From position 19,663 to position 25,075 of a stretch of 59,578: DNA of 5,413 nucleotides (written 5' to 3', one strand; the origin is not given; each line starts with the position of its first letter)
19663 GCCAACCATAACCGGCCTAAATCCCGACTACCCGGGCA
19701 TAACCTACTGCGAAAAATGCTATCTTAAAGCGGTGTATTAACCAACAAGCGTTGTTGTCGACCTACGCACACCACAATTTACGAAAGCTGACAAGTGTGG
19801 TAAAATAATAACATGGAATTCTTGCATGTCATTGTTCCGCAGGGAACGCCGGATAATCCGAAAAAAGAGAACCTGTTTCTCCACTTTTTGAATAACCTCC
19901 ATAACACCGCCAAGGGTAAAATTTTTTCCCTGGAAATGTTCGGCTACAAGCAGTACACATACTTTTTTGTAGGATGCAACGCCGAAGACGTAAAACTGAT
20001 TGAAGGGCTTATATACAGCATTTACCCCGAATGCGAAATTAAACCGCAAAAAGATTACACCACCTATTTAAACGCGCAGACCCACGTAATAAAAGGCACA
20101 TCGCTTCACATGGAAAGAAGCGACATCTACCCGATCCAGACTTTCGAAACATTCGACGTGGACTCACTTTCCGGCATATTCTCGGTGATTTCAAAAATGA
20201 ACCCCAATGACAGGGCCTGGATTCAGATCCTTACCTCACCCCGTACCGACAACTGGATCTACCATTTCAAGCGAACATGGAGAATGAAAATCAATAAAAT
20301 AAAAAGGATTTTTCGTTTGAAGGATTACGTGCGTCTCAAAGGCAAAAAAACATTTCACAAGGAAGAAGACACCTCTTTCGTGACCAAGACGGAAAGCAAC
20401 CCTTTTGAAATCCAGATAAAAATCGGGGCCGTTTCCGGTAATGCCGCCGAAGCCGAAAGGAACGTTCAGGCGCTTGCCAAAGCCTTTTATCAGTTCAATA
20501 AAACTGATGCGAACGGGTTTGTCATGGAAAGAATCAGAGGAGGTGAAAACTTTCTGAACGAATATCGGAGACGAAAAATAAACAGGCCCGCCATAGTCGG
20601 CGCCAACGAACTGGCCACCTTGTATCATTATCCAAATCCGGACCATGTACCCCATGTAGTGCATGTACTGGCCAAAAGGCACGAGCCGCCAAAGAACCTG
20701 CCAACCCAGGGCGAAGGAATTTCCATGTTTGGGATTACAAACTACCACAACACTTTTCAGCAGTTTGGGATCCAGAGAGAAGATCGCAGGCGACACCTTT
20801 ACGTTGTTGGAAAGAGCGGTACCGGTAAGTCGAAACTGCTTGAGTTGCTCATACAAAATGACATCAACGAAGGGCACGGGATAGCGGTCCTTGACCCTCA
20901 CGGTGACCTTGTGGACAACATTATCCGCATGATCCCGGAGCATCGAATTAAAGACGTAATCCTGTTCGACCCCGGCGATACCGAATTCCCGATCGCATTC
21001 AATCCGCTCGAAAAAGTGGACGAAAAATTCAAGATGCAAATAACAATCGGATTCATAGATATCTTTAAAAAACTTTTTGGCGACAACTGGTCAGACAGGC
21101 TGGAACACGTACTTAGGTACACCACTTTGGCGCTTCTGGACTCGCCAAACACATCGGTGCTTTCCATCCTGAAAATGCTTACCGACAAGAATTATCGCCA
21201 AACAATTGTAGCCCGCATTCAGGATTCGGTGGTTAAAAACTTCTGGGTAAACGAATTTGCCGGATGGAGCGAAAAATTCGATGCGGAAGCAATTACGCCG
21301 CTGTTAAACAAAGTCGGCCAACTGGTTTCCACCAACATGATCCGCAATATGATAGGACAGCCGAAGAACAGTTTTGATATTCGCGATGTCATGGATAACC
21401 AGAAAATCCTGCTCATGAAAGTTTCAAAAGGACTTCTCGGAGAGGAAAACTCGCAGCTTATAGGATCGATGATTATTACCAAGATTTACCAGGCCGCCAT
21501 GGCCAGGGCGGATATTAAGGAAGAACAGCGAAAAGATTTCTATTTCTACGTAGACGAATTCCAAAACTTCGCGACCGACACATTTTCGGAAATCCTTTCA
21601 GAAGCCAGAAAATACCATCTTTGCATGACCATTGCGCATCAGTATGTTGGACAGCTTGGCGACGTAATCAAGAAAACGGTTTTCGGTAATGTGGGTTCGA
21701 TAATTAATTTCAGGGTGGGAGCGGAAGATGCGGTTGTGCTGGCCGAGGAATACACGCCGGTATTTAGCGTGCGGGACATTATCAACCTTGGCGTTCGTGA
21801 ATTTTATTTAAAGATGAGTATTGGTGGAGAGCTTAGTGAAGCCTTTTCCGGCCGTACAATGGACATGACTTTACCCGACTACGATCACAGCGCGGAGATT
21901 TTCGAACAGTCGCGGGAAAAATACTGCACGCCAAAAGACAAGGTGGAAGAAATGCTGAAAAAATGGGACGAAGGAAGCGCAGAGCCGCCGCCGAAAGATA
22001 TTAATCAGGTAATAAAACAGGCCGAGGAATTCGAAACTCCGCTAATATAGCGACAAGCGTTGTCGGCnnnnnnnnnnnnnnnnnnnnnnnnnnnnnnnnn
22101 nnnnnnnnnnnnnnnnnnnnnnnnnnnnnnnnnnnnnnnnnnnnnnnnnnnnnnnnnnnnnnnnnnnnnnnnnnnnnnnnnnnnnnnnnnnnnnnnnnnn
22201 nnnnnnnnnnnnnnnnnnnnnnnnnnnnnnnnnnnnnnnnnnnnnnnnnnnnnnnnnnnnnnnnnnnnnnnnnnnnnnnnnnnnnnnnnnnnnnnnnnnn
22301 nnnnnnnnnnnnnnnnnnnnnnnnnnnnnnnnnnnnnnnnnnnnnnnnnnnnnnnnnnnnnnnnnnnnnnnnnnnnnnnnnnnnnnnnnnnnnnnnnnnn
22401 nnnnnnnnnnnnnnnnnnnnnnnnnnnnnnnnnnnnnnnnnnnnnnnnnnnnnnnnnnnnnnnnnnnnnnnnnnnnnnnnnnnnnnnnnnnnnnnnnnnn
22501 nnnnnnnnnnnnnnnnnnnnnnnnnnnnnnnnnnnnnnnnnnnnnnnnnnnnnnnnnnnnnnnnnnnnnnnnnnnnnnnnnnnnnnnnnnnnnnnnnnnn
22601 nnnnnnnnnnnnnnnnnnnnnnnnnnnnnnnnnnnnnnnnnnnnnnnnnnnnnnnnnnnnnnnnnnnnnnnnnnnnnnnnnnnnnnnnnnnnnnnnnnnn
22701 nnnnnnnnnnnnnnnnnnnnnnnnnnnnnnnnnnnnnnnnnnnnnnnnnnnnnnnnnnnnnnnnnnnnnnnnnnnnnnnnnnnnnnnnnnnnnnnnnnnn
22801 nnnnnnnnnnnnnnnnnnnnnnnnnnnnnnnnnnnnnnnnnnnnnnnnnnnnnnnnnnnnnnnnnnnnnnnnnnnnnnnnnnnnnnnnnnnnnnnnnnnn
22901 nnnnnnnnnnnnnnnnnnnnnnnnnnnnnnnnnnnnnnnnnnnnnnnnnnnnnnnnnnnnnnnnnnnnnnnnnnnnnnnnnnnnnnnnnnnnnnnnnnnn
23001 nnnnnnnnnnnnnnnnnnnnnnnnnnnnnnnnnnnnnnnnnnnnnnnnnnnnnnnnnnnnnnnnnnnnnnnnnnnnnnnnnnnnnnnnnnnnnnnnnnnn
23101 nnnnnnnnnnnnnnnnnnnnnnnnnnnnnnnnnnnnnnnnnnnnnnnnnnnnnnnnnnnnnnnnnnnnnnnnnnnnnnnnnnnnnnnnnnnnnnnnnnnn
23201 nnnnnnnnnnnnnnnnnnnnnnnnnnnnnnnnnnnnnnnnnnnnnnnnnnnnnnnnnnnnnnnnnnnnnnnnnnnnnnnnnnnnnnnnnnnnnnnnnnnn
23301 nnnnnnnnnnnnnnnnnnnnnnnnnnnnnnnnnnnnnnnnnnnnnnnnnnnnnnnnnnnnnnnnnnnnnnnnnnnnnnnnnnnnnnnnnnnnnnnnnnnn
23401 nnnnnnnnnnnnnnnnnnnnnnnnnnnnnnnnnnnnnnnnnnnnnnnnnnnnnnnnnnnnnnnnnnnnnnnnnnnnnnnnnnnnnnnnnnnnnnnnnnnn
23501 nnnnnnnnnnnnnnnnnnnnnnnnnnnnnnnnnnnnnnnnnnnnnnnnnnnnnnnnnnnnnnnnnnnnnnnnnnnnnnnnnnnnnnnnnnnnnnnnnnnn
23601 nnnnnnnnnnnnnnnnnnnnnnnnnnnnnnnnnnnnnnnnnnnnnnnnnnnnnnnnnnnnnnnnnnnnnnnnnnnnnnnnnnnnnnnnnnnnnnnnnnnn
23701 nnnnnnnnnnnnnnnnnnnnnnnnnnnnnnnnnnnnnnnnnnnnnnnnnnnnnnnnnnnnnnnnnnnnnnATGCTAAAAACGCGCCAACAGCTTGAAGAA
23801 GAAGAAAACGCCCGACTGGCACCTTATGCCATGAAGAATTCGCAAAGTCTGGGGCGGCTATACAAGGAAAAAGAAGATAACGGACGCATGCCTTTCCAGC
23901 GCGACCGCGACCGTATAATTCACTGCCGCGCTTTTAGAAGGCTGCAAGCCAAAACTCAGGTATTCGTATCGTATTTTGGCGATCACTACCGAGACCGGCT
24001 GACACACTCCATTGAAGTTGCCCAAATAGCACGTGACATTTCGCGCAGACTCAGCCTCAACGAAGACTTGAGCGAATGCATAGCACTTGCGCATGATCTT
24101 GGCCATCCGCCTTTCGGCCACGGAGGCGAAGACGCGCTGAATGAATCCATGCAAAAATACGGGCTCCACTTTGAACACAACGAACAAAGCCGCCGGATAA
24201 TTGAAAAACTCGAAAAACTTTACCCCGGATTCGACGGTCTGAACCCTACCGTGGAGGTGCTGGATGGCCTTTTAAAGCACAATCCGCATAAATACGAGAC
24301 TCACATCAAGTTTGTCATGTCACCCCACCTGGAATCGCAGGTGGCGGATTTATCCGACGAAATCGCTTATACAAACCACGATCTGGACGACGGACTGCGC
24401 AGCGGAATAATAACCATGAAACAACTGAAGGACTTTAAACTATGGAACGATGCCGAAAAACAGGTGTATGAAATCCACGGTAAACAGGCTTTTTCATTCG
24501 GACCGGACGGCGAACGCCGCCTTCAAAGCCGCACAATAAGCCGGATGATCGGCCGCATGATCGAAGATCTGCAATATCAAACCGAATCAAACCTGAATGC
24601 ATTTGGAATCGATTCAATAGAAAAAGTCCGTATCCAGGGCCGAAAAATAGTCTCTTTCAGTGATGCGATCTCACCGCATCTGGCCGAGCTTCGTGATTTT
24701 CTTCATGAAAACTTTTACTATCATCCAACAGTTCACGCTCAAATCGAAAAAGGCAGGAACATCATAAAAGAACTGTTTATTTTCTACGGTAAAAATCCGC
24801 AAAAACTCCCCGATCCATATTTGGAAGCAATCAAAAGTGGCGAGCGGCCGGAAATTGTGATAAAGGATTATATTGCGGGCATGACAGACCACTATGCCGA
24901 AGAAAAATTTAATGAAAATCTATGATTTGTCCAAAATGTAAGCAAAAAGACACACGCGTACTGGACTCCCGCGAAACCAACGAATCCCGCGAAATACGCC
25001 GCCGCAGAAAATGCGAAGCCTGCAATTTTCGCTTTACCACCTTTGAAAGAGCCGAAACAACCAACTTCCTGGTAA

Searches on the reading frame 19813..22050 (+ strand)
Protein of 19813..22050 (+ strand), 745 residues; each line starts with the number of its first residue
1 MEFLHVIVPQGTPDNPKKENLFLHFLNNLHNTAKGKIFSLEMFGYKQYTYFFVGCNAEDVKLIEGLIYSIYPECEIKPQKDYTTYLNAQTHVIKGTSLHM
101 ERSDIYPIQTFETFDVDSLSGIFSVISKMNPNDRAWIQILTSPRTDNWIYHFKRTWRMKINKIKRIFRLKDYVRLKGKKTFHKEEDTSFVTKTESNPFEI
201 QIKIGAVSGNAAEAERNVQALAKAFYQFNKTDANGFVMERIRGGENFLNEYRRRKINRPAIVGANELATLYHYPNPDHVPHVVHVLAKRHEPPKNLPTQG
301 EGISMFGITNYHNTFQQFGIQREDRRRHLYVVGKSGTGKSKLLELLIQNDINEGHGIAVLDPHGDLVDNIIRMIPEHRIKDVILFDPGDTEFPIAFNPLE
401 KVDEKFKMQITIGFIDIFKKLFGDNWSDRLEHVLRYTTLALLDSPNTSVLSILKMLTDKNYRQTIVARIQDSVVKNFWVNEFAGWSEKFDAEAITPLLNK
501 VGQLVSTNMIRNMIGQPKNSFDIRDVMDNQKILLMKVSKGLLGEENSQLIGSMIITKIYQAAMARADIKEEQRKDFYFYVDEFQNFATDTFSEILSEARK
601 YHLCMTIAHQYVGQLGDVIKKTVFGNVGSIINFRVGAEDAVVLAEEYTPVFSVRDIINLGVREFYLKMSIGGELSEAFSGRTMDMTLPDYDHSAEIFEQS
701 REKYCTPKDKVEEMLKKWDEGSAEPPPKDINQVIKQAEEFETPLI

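Call 19: search_protein_families(library=pfam, proteins=[window:19813-22050:+], max_evalue=0.001)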
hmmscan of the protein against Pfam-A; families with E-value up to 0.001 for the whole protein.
window:19813-22050:+ (745 aa): 5 families
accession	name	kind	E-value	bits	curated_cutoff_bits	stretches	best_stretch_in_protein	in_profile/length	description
PF02534.20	T4SS-DNA_transf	-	7.2e-12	45.3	20.1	1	318-618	44-347/468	Type IV secretory system Conjugative DNA transfer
PF10412.15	TrwB_AAD_bind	-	4.2e-09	36.2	20.5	1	322-620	11-291/387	Type IV secretion-system coupling protein DNA-binding domain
PF01935.23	DUF87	-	8.4e-07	29.7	23.2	1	326-368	23-66/220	Helicase HerA, central domain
PF12696.13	TraG-D_C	-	0.00016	22.1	22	1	576-634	2-65/126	TraM recognition site of TraD and TraG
PF13401.12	AAA_22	-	0.00052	20.8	27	0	324-352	3-31/130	AAA domain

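Call 38: search_protein_families(library=padloc, proteins=[window:19813-22050:+], max_evalue=0.01)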
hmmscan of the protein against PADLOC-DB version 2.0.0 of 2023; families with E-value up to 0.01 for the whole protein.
window:19813-22050:+ (745 aa): 4 families
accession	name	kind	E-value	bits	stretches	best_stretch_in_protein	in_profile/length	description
PDLC04140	mad8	-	2.3e-12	45.1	1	325-636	26-254/314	mads_8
PDLC04103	HerA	-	3.8e-05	20.2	0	581-635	459-509/579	-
PDLC04105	HerA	-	0.00028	17.6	0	326-368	166-209/576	-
PDLC01055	HerA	-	0.0059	13.5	0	320-360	151-193/532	Type III coevolved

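Call 76: find_related_loci(query=A5, collection=metagenome_contigs, flank=6000)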
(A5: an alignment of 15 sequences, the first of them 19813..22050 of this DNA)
Query A5 (745 aa) in metagenome_contigs; peptide patterns used: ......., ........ (x = any residue, [..] = any of these).
600 stretches matched a pattern (row limit reached: there are more); 574 encode a relative of the query (tblastn E <= 1e-3); the best 80 are kept; 80 distinct loci.
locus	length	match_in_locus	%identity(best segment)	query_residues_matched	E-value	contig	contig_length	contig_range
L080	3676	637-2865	61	3-745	0e+0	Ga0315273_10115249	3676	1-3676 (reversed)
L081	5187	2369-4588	59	1-745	0e+0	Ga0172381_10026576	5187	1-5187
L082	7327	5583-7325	72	1-580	0e+0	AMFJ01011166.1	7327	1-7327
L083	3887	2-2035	57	50-724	0e+0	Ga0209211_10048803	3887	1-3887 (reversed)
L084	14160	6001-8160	51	21-745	0e+0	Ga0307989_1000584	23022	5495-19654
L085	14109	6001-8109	43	21-717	0e+0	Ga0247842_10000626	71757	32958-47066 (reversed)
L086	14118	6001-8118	39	22-717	0e+0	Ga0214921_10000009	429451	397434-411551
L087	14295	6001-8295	41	4-718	0e+0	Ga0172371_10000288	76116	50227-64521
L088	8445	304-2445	39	22-725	0e+0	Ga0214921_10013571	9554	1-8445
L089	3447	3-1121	73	371-745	0e+0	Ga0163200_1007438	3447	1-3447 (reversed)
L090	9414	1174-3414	39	4-716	0e+0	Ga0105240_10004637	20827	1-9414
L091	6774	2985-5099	41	15-745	0e+0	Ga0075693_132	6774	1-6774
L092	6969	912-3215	40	3-726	6e-180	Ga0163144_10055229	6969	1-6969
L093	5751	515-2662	41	4-745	0e+0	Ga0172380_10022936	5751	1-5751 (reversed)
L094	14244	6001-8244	39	4-715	9e-178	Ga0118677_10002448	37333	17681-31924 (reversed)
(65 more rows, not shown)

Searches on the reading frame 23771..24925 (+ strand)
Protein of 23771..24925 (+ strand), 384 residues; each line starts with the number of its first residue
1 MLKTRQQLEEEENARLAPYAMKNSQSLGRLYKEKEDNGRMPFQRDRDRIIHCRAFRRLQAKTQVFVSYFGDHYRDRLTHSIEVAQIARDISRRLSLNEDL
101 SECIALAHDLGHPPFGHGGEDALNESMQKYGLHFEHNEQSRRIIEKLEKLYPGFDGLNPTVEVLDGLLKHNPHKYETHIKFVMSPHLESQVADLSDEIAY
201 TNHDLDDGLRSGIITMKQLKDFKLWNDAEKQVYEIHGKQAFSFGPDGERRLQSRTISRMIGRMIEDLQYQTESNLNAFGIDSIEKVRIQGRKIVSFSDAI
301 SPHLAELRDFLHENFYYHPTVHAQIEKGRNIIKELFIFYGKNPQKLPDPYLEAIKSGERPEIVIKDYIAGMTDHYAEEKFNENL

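Call 19: search_protein_families(library=pfam, proteins=[window:23771-24925:+], max_evalue=0.001)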
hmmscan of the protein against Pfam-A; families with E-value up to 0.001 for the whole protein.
window:23771-24925:+ (384 aa): 2 families
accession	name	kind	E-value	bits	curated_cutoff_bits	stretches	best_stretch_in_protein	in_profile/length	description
PF13286.11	HD_assoc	-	4e-20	72.6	22.2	1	294-381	1-90/91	Phosphohydrolase-associated domain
PF01966.28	HD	-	3e-16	60.2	22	1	76-199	1-114/116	HD domain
